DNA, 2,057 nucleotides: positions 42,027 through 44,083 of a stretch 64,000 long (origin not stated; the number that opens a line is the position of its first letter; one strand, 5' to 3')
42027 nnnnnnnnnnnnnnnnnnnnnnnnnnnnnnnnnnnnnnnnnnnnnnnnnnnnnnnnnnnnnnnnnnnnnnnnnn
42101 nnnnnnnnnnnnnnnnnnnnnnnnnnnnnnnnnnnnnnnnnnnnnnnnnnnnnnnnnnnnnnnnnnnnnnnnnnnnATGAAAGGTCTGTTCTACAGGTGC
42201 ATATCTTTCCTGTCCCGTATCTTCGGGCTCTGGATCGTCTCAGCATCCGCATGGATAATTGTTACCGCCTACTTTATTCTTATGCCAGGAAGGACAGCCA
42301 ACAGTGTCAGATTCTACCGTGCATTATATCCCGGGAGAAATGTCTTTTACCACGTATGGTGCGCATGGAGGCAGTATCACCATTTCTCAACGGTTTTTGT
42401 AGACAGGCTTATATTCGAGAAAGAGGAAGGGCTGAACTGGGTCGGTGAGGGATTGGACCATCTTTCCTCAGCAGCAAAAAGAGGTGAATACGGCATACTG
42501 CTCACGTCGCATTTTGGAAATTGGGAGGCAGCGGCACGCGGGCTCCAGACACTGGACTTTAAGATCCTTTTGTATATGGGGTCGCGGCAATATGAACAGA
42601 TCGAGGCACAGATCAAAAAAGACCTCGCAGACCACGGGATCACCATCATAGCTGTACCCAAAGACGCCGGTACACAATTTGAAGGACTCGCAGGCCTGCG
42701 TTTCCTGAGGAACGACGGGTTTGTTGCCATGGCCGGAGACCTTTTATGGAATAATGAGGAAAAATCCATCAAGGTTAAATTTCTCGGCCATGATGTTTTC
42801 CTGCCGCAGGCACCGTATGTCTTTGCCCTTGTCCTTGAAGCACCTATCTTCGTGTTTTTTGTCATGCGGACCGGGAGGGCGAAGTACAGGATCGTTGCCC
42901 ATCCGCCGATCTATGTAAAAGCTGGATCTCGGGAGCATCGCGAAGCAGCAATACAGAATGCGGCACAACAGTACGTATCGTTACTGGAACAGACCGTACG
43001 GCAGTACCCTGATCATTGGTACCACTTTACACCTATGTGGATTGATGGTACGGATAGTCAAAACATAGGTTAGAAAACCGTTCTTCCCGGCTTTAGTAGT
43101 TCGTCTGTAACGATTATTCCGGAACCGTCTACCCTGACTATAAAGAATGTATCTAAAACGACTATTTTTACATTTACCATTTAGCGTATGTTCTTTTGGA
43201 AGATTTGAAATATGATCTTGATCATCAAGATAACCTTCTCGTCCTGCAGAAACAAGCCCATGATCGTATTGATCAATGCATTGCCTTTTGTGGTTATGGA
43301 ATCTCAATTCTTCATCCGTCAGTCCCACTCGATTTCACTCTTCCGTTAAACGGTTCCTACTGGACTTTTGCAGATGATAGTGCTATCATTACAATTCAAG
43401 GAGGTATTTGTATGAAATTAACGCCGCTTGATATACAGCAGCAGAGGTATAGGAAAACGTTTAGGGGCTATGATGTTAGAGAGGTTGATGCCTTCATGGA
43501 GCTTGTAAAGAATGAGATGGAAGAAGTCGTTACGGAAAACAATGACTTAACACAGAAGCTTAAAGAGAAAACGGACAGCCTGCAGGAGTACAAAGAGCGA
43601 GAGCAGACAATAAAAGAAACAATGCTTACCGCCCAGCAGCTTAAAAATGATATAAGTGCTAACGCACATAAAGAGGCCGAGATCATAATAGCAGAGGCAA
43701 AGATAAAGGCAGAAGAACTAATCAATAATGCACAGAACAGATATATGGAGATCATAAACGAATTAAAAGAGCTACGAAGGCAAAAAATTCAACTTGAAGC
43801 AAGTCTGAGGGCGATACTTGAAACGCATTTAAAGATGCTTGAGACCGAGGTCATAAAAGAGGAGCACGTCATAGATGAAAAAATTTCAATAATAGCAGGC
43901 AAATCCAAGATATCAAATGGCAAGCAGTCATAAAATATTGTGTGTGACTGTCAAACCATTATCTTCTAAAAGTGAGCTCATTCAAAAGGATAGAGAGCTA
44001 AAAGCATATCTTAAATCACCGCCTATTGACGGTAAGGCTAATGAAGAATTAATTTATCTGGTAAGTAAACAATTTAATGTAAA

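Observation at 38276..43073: Higher-GC three-gene lipid/glycolipid export module: GT2, MMPL-exporter::methyltransferase fusion, LPLAT acyltransferase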

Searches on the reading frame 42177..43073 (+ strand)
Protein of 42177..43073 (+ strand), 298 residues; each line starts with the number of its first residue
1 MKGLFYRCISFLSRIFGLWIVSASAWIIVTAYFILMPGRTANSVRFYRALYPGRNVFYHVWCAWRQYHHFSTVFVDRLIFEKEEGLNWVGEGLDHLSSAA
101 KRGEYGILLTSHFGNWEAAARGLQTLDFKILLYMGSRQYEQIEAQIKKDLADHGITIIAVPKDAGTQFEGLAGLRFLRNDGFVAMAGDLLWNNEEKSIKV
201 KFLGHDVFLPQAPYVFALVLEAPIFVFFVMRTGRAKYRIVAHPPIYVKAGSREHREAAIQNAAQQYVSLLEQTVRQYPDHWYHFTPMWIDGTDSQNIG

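Call 8: search_protein_families(library=pfam, proteins=[window:42177-43073:+], max_evalue=0.01)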
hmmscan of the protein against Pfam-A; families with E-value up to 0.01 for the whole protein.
window:42177-43073:+ (298 aa): 1 family
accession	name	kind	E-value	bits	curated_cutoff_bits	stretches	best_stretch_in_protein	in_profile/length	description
PF03279.18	Lip_A_acyltrans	-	1.4e-16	61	22.3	1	90-288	107-293/295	Bacterial lipid A biosynthesis acyltransferase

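Call 9: search_protein_families(library=ncbifam, proteins=[window:42177-43073:+], max_evalue=0.01)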
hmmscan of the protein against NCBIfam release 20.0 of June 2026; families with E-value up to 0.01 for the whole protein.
window:42177-43073:+ (298 aa): 6 families
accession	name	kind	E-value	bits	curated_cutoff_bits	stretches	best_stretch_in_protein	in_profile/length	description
NF005919.0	PRK07920.1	equivalog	1.6e-14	53.7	209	1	86-295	101-300/311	phosphatidylinositol mannoside acyltransferase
NF006270.0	PRK08419.1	equivalog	6.7e-13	48.6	248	1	94-285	103-285/298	lipid A biosynthesis lauroyl acyltransferase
NF005120.0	PRK06553.1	equivalog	8.8e-09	35.1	273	1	89-288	118-306/308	lipid A biosynthesis lauroyl acyltransferase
NF005150.0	PRK06628.1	equivalog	3.7e-07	29.8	350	1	106-288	116-288/290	lipid A biosynthesis lauroyl acyltransferase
NF004191.0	PRK05646.1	equivalog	0.0008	18.7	491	1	91-282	110-289/310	lipid A biosynthesis lauroyl acyltransferase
TIGR02207.1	lipid_A_htrB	subfamily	0.0041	16.5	297.8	0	91-281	107-284/303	LpxL/LpxP family Kdo(2)-lipid IV(A) lauroyl/palmitoleoyl acyltransferase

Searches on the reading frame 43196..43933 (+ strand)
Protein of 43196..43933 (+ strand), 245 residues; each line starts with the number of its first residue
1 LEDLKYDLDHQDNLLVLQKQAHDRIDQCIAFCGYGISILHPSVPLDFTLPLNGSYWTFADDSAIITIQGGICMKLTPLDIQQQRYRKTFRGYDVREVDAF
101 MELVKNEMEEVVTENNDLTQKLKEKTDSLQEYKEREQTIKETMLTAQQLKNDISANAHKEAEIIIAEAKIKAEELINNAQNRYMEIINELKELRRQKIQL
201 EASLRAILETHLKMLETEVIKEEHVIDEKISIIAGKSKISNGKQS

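Call 8: search_protein_families(library=pfam, proteins=[window:43196-43933:+], max_evalue=0.01)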
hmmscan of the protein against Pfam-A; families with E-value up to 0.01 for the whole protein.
window:43196-43933:+ (245 aa): 3 families
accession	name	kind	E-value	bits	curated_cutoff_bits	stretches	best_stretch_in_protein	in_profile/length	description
PF05103.18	DivIVA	-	5.4e-37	127.1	28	1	75-204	1-130/131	DivIVA protein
PF06188.17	HrpE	-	0.00056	20.3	23.5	1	134-212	16-99/191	HrpE/YscL/FliH and V-type ATPase subunit E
PF00430.23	ATP-synt_B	-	0.0035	17.9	28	1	133-199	29-94/132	ATP synthase B/B' CF(0)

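Call 9: search_protein_families(library=ncbifam, proteins=[window:43196-43933:+], max_evalue=0.01)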
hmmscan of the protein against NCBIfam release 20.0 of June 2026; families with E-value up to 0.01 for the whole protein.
window:43196-43933:+ (245 aa): 5 families
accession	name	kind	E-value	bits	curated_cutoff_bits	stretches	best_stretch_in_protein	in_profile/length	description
NF050102.1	DivIVA_Wag31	equivalog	1.1e-12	48.4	260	2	73-143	1-74/256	DivIVA-like cell division protein Wag31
TIGR03544.1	DivI1A_domain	domain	1e-10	41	22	1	75-105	1-31/34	DivIVA domain-containing protein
NF010725.0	PRK14127.1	equivalog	3.2e-07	30.7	91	1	73-141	6-81/111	cell division regulator GpsB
NF004411.0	PRK05759.1-2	equivalog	0.00039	20.5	131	1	133-196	34-96/156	F0F1 ATP synthase subunit B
NF002629.0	PRK02292.1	equivalog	0.005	16.7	184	1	136-217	4-84/192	V-type ATP synthase subunit E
